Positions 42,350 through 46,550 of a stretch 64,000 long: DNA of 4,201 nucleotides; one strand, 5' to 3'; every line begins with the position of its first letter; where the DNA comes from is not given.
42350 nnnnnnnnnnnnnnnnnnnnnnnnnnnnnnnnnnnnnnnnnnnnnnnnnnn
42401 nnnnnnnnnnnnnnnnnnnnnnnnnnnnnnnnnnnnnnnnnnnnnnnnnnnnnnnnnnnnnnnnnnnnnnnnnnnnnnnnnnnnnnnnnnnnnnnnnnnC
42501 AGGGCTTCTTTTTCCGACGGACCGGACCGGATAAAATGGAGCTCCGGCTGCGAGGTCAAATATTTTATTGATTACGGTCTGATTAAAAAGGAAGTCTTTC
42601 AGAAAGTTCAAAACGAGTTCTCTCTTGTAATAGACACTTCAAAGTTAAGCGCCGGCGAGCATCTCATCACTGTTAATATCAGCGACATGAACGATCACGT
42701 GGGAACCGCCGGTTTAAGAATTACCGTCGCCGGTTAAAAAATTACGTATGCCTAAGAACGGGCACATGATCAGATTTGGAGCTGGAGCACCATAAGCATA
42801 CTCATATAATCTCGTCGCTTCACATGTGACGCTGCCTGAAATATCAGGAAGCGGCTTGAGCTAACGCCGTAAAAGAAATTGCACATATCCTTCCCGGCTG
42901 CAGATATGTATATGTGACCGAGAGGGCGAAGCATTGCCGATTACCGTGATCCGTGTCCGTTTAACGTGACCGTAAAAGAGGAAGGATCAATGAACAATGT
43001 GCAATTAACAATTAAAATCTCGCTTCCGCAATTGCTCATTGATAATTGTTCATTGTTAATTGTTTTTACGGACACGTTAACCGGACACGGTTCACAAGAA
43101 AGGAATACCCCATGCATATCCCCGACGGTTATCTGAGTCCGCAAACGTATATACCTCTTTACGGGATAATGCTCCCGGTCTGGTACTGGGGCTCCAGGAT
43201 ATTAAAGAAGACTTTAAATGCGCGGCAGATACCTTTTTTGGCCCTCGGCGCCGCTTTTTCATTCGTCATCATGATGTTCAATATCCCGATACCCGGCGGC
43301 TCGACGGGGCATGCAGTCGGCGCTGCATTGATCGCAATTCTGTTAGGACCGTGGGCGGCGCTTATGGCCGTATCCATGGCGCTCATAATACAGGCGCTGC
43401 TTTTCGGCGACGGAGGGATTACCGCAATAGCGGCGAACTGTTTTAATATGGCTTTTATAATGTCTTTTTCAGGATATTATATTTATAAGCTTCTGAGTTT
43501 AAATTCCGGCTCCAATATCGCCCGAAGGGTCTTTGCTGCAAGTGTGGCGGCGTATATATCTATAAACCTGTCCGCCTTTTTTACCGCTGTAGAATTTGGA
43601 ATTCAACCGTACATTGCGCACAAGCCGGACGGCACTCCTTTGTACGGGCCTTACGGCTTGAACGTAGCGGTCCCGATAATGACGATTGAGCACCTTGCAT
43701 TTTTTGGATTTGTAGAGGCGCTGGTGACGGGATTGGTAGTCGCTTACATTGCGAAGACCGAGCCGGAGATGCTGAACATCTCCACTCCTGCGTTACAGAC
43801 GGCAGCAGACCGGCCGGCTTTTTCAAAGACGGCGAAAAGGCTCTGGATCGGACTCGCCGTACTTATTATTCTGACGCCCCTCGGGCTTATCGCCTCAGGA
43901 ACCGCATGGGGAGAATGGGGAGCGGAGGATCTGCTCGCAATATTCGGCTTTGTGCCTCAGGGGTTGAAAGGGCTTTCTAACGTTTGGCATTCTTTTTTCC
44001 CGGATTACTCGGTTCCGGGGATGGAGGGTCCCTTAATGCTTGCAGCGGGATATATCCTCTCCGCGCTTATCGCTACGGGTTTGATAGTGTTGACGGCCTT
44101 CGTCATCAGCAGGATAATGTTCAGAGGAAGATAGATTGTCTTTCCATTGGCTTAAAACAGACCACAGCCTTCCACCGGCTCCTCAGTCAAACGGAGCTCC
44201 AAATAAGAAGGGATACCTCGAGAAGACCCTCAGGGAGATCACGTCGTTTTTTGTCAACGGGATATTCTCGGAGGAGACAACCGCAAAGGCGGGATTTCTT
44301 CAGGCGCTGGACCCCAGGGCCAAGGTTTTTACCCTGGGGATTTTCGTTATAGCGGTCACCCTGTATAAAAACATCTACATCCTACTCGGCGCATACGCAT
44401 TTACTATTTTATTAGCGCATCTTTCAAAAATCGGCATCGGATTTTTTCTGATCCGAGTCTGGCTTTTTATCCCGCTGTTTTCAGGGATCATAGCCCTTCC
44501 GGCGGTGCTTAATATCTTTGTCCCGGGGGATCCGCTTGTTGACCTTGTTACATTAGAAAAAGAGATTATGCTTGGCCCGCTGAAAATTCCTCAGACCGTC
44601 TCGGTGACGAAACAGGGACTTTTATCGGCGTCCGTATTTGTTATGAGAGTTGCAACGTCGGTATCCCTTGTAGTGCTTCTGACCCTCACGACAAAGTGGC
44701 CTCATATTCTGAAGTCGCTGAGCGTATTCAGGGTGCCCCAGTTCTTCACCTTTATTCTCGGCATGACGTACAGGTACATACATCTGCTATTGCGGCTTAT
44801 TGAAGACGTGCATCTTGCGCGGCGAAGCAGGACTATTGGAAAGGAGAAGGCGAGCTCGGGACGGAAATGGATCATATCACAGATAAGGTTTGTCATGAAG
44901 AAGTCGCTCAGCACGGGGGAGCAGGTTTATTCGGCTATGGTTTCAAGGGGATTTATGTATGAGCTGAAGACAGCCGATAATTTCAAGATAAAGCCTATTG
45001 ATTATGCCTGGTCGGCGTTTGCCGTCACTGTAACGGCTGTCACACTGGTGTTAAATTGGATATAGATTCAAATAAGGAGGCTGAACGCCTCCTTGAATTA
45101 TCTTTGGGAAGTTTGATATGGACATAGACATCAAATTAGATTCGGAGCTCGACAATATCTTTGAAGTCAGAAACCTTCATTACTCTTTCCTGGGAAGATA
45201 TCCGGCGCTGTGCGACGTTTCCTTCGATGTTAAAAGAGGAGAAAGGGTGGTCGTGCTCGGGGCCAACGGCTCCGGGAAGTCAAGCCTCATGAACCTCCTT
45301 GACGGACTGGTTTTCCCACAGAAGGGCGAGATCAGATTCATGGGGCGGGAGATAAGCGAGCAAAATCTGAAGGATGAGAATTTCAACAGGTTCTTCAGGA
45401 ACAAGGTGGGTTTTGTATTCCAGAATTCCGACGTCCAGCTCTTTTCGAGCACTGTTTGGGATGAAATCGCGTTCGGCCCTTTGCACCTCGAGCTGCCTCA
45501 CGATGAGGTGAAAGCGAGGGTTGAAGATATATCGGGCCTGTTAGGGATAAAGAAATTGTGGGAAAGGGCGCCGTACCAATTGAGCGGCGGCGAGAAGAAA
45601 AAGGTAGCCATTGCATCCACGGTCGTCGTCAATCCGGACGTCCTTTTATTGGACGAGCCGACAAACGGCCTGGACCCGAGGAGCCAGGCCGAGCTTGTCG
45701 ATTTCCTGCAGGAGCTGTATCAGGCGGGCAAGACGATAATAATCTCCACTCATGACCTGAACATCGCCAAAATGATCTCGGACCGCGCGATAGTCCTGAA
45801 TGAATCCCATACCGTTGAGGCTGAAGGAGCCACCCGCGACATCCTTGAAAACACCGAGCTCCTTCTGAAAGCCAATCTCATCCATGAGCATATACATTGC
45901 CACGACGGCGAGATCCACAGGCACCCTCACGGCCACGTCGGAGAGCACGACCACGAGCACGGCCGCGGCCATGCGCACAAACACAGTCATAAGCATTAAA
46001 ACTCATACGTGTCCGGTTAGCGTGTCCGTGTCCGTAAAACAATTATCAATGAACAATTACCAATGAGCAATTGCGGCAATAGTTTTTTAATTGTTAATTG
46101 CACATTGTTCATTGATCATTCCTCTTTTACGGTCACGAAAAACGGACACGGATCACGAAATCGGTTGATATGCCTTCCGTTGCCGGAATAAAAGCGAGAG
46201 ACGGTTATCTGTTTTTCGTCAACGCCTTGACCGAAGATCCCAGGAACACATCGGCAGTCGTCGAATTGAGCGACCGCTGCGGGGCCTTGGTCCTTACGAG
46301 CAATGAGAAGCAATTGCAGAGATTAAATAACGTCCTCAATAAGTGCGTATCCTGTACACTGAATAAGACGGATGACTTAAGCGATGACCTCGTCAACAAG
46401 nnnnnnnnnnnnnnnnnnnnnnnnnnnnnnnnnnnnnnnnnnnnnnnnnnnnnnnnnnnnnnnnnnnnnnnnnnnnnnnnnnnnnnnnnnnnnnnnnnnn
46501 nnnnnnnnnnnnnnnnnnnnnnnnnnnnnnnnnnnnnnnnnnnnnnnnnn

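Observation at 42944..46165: cbiM(N)QO operon precisely bracketed by two copies of a ~155-bp long-hairpin element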

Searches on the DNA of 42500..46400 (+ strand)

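Call 69: search_rna_families(source=window, start=42500, end=46400, threshold=evalue, max_evalue=10)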
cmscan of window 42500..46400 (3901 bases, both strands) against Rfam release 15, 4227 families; matches with E-value up to 10: 4.
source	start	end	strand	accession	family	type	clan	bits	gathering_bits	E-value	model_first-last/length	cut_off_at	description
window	46035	46123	-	RF04056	mir-982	Gene; miRNA;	-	23.4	70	0.66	1-89/89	no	mir-982 microRNA precursor family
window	45811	45876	+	RF00989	mir-492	Gene; miRNA;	-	15.6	76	7.1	1-75/75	no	mir-492 microRNA precursor family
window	45454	45526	+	RF01142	sR19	Gene; snRNA; snoRNA; CD-box;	-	13.9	45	5.6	1-63/63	no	Small nucleolar RNA sR19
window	43428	43488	-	RF00064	HgcG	Gene; snRNA; snoRNA; HACA-box;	-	12.2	77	2.9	1-276/276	no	HgcG RNA (Pab40)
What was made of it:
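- On Cobalamin / NiCo riboswitch or other described cis-RNA: Only chance miRNA/snoRNA hits at E 0.66-7 (call 69).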

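Call 96: search_dna_similar(query=window:42937-43100:+, collection=plasmids, mode=distant, max_evalue=0.01, max_rows=10)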
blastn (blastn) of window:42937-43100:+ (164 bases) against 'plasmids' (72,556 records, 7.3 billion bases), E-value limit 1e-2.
No match.

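Call 97: search_dna_similar(query=window:42937-43100:+, collection=phages, mode=distant, max_evalue=0.01, max_rows=10)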
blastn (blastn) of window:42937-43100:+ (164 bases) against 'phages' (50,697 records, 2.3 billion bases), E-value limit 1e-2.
No match.
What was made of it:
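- Plasmid and phage searches were also empty (calls 96, 97).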
